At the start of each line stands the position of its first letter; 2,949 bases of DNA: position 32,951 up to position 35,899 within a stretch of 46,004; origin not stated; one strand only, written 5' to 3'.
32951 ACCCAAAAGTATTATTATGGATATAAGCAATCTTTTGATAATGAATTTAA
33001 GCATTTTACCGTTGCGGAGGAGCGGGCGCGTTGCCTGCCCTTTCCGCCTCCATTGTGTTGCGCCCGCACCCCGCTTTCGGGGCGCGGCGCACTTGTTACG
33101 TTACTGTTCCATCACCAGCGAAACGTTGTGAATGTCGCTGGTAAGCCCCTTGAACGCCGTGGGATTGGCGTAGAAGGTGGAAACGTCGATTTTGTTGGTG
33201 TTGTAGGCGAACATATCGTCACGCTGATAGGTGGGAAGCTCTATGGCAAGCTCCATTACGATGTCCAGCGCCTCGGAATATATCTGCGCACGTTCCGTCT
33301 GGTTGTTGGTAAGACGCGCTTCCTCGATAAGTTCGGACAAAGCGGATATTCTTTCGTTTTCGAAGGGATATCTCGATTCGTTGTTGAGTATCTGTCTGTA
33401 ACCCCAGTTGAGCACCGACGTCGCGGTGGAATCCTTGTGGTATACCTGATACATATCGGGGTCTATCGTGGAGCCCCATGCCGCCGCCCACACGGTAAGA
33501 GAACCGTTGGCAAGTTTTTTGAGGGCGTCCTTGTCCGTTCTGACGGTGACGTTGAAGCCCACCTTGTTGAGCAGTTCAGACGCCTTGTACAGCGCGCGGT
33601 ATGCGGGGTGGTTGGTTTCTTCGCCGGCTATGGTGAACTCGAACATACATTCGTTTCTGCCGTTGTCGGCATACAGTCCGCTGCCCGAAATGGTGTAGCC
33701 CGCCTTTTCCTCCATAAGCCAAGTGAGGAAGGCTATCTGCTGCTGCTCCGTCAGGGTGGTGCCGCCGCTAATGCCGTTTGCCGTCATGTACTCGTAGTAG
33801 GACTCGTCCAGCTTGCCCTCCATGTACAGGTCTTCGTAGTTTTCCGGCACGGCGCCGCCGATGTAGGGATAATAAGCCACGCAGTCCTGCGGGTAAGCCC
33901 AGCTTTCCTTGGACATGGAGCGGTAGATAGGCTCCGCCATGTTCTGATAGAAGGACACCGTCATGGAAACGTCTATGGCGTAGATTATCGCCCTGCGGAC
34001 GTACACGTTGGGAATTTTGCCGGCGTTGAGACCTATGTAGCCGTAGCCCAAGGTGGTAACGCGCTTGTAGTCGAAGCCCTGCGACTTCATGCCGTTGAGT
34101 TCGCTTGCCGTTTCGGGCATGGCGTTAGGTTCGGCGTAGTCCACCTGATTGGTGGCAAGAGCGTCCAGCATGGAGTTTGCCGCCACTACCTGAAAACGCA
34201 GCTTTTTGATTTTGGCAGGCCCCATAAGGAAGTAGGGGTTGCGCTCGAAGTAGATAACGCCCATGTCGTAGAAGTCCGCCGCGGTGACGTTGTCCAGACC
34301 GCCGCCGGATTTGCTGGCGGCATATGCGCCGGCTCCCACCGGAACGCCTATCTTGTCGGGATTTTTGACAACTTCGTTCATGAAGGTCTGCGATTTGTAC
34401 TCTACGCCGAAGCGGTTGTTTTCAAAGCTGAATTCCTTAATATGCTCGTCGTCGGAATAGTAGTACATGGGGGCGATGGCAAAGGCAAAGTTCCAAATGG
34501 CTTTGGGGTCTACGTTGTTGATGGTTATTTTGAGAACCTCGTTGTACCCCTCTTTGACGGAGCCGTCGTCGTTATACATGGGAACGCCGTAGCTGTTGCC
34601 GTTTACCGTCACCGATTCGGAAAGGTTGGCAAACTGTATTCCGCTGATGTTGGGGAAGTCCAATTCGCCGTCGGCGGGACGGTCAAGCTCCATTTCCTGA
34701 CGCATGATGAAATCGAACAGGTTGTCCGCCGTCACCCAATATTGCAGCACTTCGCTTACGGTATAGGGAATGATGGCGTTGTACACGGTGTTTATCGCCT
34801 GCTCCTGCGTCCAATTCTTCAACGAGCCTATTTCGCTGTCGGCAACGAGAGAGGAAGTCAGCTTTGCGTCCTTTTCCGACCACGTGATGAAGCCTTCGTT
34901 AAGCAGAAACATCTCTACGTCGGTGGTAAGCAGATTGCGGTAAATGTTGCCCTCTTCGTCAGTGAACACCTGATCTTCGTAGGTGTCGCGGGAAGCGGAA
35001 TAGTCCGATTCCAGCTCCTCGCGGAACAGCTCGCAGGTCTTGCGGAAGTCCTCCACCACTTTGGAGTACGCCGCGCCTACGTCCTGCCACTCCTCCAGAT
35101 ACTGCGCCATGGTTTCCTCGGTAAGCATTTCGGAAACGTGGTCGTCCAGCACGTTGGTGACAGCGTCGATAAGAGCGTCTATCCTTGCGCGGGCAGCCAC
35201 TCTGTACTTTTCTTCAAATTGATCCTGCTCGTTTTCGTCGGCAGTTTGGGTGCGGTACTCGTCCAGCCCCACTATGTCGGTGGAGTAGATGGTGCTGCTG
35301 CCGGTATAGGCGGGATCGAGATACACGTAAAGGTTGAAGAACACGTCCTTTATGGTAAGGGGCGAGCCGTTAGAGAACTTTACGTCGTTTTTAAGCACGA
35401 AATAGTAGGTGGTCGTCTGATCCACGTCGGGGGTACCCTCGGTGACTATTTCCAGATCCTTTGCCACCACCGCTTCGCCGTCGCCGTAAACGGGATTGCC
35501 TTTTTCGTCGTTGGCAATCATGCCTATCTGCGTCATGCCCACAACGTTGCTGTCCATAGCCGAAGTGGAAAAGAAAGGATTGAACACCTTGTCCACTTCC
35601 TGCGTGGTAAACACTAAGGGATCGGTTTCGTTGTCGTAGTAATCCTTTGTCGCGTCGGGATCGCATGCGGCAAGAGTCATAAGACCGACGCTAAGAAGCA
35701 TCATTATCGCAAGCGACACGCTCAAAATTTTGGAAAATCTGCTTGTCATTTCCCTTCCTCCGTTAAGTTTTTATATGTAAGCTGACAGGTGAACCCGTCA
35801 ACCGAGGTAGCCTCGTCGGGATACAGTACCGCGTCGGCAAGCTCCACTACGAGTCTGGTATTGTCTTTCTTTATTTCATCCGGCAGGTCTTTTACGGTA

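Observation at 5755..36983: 31-kb, 13-gene single-strand operon fusing an Opp-type peptide importer to a giant S8 protease and six orphan lipoproteins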

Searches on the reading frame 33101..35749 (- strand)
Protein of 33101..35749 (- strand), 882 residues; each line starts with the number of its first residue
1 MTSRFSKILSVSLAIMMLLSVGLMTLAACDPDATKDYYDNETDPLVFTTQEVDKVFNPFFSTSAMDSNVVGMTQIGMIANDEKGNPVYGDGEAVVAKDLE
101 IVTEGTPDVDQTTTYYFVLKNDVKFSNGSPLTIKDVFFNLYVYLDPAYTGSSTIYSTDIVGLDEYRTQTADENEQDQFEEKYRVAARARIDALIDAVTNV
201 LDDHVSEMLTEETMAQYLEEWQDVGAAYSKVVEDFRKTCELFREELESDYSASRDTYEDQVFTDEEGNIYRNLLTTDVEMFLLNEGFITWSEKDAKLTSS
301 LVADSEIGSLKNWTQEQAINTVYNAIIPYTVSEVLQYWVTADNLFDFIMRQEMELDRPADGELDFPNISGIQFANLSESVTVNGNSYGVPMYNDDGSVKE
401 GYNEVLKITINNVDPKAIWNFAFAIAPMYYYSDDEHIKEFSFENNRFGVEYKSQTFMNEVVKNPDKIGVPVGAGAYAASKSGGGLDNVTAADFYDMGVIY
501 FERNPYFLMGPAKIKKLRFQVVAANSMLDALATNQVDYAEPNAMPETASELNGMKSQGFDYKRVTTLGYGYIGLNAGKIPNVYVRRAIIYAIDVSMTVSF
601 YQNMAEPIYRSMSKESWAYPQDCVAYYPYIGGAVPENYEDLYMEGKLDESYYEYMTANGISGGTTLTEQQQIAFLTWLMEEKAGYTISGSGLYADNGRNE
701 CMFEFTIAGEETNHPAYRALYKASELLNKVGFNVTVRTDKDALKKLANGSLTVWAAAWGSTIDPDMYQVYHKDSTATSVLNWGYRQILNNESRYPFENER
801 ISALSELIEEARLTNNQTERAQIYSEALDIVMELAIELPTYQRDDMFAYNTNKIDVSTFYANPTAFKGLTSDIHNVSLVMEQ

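Call 4: search_protein_families(library=pfam, proteins=[window:33101-35749:-], max_evalue=0.01)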
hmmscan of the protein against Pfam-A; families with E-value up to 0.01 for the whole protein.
window:33101-35749:- (882 aa): 1 family
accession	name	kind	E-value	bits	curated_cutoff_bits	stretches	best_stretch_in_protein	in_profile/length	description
PF00496.27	SBP_bac_5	-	7e-27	94.9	32.4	2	393-772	63-360/368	Bacterial extracellular solute-binding proteins, family 5 Middle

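Call 23: find_homologous_proteins(query=window:33101-35749:-, max_evalue=0.001)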
Query window:33101-35749:- (882 aa): 3625 proteins with E <= 0.001 among 8000 candidates; the best 120 are listed.
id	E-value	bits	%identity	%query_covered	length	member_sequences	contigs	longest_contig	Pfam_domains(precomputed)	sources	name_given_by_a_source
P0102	0.0e+0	1963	98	100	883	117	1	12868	PF00496.28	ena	-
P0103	0.0e+0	1552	77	100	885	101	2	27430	PF00496.28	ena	-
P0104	0.0e+0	1499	75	100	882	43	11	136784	PF00496.28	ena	-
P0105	0.0e+0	1417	71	100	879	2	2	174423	PF00496.28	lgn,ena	-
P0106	0.0e+0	1408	70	100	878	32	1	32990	PF00496.28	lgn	-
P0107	0.0e+0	1282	65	100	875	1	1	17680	PF00496.28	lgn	-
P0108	0.0e+0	1234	64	100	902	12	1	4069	PF00496.28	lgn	-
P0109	0.0e+0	1217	63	100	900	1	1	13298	PF00496.28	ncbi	-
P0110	0.0e+0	1147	60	100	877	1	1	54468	PF00496.28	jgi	-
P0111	0.0e+0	1145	61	98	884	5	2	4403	PF00496.28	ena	-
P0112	0.0e+0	1136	61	99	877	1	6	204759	PF00496.28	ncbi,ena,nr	ncbi:MAG: hypothetical protein IJX91_04710 [Clostridia bacterium]|nr:hypothetical protein [Clostridi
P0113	0.0e+0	1134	59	100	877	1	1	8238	PF00496.28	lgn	-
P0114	0.0e+0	1132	60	99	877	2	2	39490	PF00496.28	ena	-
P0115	0.0e+0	1130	59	100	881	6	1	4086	PF00496.28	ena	-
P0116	0.0e+0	1128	61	96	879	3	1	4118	PF00496.28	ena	-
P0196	0.0e+0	1071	57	99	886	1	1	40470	PF00496.28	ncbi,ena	ncbi:MAG: ABC transporter substrate-binding protein [Bacilli bacterium]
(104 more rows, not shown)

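Call 24: find_encoding_contigs(protein=P0112, flank=10000, max_places=2)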
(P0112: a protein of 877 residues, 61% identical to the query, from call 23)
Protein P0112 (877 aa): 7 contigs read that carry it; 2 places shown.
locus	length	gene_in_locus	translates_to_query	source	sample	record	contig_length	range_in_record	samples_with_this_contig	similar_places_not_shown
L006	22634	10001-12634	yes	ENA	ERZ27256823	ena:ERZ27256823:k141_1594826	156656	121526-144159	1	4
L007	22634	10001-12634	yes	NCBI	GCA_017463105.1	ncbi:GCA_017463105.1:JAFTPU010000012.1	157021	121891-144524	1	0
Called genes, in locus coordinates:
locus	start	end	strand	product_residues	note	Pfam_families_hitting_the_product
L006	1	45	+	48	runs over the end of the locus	-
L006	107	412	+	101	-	-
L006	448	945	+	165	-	-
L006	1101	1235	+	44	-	-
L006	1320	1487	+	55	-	-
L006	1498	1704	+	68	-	-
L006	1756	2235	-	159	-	PF07553:Lipoprotein_Ltp (faint)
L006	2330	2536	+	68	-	PF13560:HTH_31 (weak), PF12844:HTH_19, PF13443:HTH_26 (weak), PF01381:HTH_3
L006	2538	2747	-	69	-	-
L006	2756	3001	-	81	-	PF01381:HTH_3 (weak), PF13443:HTH_26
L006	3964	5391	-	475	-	-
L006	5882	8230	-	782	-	PF04389:Peptidase_M28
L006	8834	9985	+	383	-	PF09479:Flg_new (weak)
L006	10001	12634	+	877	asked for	PF00496:SBP_bac_5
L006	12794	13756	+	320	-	PF00528:BPD_transp_1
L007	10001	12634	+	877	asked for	PF00496:SBP_bac_5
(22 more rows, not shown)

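Call 25: find_encoding_contigs(protein=P0196, flank=10000, max_places=2)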
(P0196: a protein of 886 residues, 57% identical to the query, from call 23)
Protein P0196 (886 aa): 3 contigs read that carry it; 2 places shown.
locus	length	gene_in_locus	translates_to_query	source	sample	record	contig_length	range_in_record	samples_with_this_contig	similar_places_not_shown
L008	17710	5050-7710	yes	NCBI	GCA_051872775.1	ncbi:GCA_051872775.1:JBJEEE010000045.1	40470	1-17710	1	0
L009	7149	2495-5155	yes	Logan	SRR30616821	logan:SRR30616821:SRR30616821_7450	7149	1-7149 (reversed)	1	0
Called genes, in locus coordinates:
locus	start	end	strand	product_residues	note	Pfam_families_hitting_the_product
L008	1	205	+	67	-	?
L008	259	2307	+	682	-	PF09479:Flg_new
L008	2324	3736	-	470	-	PF08245:Mur_ligase_M, PF02875:Mur_ligase_C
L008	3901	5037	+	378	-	PF09479:Flg_new (weak)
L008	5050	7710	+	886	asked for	PF00496:SBP_bac_5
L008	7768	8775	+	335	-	PF00528:BPD_transp_1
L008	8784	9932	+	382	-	PF12911:OppC_N, PF00528:BPD_transp_1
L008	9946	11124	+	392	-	PF00005:ABC_tran, PF13304:AAA_21 (weak), PF08352:oligo_HPY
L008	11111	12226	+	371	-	PF00005:ABC_tran, PF13304:AAA_21 (faint), PF08352:oligo_HPY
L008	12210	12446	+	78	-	-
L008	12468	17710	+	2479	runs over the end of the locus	PF00082:Peptidase_S8, PF02225:PA, PF21461:HL_N-beta (faint), PF26918:Ig_Eae (faint), PF02368:Big_2 (weak), PF13306:LRR_5, PF13855:LRR_8 (faint), PF13306:LRR_5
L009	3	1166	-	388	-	?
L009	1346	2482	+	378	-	PF09479:Flg_new (weak)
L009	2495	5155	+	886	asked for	PF00496:SBP_bac_5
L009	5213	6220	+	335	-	PF00528:BPD_transp_1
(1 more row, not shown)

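Call 27: search_solved_structures(query=window:33101-35749:-, max_evalue=0.001)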
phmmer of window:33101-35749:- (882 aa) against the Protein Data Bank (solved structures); distinct sequences matched with E-value up to 0.001: 6.
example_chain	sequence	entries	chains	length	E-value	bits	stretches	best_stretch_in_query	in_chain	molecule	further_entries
5u4o_A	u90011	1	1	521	1.1e-06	30.7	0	499-627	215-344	ABC transporter substrate-binding protein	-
5yyb_A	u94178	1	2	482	0.00017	23.5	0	107-150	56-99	Putative ABC transporter periplasmic binding protein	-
5z99_A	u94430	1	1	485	0.00017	23.4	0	107-150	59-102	Putative ABC transporter periplasmic binding protein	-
5za4_A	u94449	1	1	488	0.00018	23.4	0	107-150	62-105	Putative ABC transporter periplasmic binding protein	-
6wm6_A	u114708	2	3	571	0.00019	23.3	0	506-595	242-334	Extracellular solute-binding protein, family 5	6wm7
3drf_A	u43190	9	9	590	0.0007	21.4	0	111-170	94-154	Oligopeptide-binding protein oppA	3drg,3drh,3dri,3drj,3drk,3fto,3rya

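Call 36: search_protein_families(library=ncbifam, proteins=[window:33101-35749:-], max_evalue=0.001)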
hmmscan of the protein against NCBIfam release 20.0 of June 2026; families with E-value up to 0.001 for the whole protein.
window:33101-35749:- (882 aa): 3 families
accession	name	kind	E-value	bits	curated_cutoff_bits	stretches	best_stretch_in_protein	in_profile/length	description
NF045467.1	Opp4A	equivalog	1.1e-22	80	650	2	49-172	42-152/556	oligopeptide ABC transporter substrate-binding protein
TIGR04028.1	SBP_KPN_01854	hypoth_equivalog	1.3e-06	27.3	468.5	0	106-143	52-90/509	TIGR04028 family ABC transporter substrate-binding protein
TIGR02294.1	nickel_nikA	equivalog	0.00016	20.4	393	0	112-141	62-91/501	nickel ABC transporter substrate-binding protein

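Call 65: search_solved_structures(query=A6, max_evalue=0.001)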
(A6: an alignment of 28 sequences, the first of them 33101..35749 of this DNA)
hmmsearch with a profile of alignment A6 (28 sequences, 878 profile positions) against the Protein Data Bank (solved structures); distinct sequences matched with E-value up to 0.001: 24.
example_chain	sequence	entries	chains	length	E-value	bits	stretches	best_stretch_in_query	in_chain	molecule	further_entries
5u4o_A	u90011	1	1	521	5.2e-14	54.7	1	501-637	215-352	ABC transporter substrate-binding protein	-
9p48_A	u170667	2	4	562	3.2e-12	48.8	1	467-678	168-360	Peptide ABC transporter, peptide-binding protein OppA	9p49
1xoc_A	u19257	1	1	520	6e-12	47.8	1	441-658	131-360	Oligopeptide-binding protein appA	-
8are_A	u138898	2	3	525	4.6e-08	35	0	494-601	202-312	Oligopeptide-binding protein OppA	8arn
3drf_A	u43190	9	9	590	3e-07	32.3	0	108-168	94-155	Oligopeptide-binding protein oppA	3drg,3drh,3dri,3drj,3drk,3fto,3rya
8upi_A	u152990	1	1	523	4e-07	31.9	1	497-631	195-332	Peptide ABC transporter substrate-binding protein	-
5f1q_A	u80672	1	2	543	1.3e-06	30.2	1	493-630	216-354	Periplasmic dipeptide transport protein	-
4qfk_H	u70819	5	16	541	2.2e-06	29.5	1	493-625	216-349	ABC transporter periplasmic peptide-binding protein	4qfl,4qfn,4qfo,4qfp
1dpp_A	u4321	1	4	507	2.2e-06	29.4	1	493-630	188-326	DIPEPTIDE BINDING PROTEIN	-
1dpe_A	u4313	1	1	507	2.3e-06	29.4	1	493-630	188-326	DIPEPTIDE-BINDING PROTEIN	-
8z1z_F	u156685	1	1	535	3e-06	29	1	493-630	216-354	Dipeptide-binding protein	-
8z1y_F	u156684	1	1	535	3e-06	29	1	493-630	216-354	Dipeptide-binding protein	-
3tpa_A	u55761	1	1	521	6.2e-06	28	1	498-601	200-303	Heme-binding protein A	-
3m8u_A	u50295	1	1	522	6.6e-06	27.9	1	503-631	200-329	Heme-binding protein A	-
6wm6_A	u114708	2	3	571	7.6e-06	27.7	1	509-596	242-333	Extracellular solute-binding protein, family 5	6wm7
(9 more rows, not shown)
